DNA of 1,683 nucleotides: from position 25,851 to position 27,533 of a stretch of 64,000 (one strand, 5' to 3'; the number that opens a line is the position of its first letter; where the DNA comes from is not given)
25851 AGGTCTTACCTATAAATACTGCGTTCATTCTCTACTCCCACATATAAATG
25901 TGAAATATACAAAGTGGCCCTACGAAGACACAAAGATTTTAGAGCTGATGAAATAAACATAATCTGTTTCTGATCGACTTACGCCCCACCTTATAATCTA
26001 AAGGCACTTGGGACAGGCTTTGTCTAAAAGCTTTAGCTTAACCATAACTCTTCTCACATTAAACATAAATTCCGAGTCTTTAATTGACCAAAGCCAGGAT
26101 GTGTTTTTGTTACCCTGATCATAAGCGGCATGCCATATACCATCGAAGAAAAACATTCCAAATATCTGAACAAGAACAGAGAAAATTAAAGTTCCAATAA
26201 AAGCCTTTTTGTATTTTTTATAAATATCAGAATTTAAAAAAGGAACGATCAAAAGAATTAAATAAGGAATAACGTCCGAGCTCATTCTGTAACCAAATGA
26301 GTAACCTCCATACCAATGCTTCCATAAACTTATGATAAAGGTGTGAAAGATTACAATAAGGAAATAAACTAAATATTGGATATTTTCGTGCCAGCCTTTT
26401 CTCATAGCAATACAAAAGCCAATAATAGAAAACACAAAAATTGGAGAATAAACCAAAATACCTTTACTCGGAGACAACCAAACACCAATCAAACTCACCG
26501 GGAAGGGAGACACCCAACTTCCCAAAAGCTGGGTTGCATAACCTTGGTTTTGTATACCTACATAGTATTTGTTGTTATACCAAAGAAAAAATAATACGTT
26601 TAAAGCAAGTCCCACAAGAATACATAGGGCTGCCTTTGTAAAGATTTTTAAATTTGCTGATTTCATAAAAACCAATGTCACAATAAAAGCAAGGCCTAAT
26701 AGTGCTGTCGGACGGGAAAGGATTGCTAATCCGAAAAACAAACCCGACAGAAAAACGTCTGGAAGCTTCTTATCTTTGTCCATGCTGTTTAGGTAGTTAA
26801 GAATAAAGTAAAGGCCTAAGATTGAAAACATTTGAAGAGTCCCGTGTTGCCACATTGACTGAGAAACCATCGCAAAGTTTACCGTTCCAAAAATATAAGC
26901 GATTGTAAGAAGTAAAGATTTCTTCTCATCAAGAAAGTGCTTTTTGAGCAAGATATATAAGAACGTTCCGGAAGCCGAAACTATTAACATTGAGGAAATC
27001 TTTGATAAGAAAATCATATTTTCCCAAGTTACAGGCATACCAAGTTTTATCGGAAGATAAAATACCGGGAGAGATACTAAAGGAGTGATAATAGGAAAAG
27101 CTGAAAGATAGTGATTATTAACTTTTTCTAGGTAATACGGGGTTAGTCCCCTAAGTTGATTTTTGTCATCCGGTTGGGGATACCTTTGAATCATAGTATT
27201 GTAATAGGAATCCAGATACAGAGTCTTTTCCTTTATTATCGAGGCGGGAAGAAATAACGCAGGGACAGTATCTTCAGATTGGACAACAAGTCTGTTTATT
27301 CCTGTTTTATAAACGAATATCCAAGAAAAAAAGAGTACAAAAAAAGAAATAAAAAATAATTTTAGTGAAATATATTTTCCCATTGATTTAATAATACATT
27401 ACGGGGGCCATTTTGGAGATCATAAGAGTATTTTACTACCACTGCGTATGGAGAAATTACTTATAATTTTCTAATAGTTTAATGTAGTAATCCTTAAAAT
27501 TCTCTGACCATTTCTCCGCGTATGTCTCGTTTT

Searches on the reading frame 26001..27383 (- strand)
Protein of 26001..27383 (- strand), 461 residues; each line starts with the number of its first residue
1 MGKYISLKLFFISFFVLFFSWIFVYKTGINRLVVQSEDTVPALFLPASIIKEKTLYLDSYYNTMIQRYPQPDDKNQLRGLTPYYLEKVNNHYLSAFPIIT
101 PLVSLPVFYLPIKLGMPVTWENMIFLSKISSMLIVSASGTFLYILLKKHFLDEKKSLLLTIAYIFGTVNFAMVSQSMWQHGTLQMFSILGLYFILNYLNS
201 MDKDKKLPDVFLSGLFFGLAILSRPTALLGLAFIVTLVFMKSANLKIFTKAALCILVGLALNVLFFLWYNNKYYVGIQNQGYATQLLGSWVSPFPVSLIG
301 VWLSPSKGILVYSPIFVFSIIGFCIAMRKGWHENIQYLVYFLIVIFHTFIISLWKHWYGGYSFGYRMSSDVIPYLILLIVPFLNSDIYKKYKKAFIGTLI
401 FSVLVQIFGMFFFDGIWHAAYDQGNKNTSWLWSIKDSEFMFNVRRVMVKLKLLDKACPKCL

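Call 10: search_protein_families(library=pfam, proteins=[window:26001-27383:-], max_evalue=0.001)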
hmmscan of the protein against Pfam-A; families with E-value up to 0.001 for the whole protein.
window:26001-27383:- (461 aa): 0 families

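Call 41: search_protein_families(library=ncbifam, proteins=[window:26001-27383:-], max_evalue=0.01)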
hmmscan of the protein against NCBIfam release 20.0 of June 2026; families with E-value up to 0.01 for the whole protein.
window:26001-27383:- (461 aa): 1 family
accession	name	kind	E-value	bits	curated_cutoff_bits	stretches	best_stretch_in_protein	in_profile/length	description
NF047440.1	LA3751_2_3_fam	subfamily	2.2e-12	46.6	200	1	31-413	21-389/460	LA_3751/LA_3752 family putative glycosyltransferase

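Call 76: search_solved_structures(query=window:26001-27383:-, max_evalue=1)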
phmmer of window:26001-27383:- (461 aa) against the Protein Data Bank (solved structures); distinct sequences matched with E-value up to 1: 0.

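Call 79: find_homologous_proteins(query=window:26001-27383:-, max_evalue=0.00001)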
Query window:26001-27383:- (461 aa): 323 proteins with E <= 0.00001 among 8000 candidates; the best 120 are listed.
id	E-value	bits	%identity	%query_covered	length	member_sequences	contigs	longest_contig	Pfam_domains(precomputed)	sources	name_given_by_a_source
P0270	3.0e-270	915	88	100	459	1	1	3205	-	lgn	-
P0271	8.7e-270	914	88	96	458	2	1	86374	-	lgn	-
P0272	2.4e-253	860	82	100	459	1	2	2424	-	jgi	jgi:hypothetical protein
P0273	2.5e-246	836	78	100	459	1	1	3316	-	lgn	-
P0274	1.5e-226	771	74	97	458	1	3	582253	-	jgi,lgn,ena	-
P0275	3.1e-214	731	71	96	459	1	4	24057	-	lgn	-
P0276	5.9e-211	720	69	96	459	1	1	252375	-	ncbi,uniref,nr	ncbi:hypothetical protein GYA37_01395 [candidate division WWE3 bacterium]|uniref:Glycosyltransferase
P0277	8.0e-211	719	69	96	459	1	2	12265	-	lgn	-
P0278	2.9e-210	717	69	98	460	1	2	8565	-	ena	-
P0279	3.3e-210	717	71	97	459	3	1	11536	-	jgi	jgi:hypothetical protein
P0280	3.9e-210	717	68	99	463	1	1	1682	-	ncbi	-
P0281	2.5e-209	714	68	96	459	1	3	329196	-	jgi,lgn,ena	-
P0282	6.5e-208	710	67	98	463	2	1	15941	-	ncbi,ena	-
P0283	2.2e-207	708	67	98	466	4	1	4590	-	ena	-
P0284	9.5e-207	706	70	97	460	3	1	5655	-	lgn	-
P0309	8.5e-186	637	63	97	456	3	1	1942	PF13231.13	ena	-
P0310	3.2e-184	632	62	97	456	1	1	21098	PF13231.13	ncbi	ncbi:glycosyltransferase family 39 protein [Patescibacteria group bacterium]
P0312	4.7e-182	624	60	99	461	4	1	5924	PF13231.13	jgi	jgi:hypothetical protein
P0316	2.0e-167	576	56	99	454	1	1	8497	PF13231.13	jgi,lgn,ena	-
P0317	2.3e-167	576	58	99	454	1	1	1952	PF13231.13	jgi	jgi:hypothetical protein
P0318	1.7e-165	570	58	98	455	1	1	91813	PF13231.13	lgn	-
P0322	1.1e-162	561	57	97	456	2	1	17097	PF13231.13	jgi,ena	-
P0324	3.8e-162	559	57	97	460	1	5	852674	PF13231.13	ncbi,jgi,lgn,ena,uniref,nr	ncbi:hypothetical protein A2619_04765 [candidate division WWE3 bacterium RIFOXYD1_FULL_39_9]|uniref:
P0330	4.5e-160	552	55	96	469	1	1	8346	PF13231.13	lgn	-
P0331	6.3e-160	552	57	97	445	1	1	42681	PF13231.13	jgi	jgi:hypothetical protein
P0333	2.0e-159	550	55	99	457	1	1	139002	PF13231.13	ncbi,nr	ncbi:MAG: hypothetical protein KatS3mg101_0337 [Patescibacteria group bacterium]|nr:MAG: hypothetica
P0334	3.1e-159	549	55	99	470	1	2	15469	PF13231.13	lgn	-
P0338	5.0e-158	545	53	99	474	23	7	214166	PF13231.13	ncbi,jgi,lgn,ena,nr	ncbi:MAG TPA: glycosyltransferase family 39 protein [bacterium]|nr:glycosyltransferase family 39 pro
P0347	6.8e-156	538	53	99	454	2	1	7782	PF13231.13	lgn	-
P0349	8.1e-155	535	53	99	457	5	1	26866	PF13231.13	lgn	-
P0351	1.0e-154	534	53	98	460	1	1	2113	PF13231.13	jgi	-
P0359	1.3e-153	531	54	99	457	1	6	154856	PF13231.13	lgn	-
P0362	2.3e-152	527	53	99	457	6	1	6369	PF13231.13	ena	-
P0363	2.9e-152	526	53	99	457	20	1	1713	PF13231.13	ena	-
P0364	4.0e-152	526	53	98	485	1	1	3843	PF13231.13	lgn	-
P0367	4.8e-152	526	53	99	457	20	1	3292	PF13231.13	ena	-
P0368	7.3e-152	525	53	99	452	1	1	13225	PF13231.13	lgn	-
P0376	2.8e-150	520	52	95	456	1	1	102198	PF13231.13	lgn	-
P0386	1.3e-148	514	52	98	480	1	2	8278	PF13231.13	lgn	-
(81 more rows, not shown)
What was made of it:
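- Tried and rejected: hyp461 as a hidden Wzy polymerase: rejected; it is PMT_2/GT39-like (calls 41, 79).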
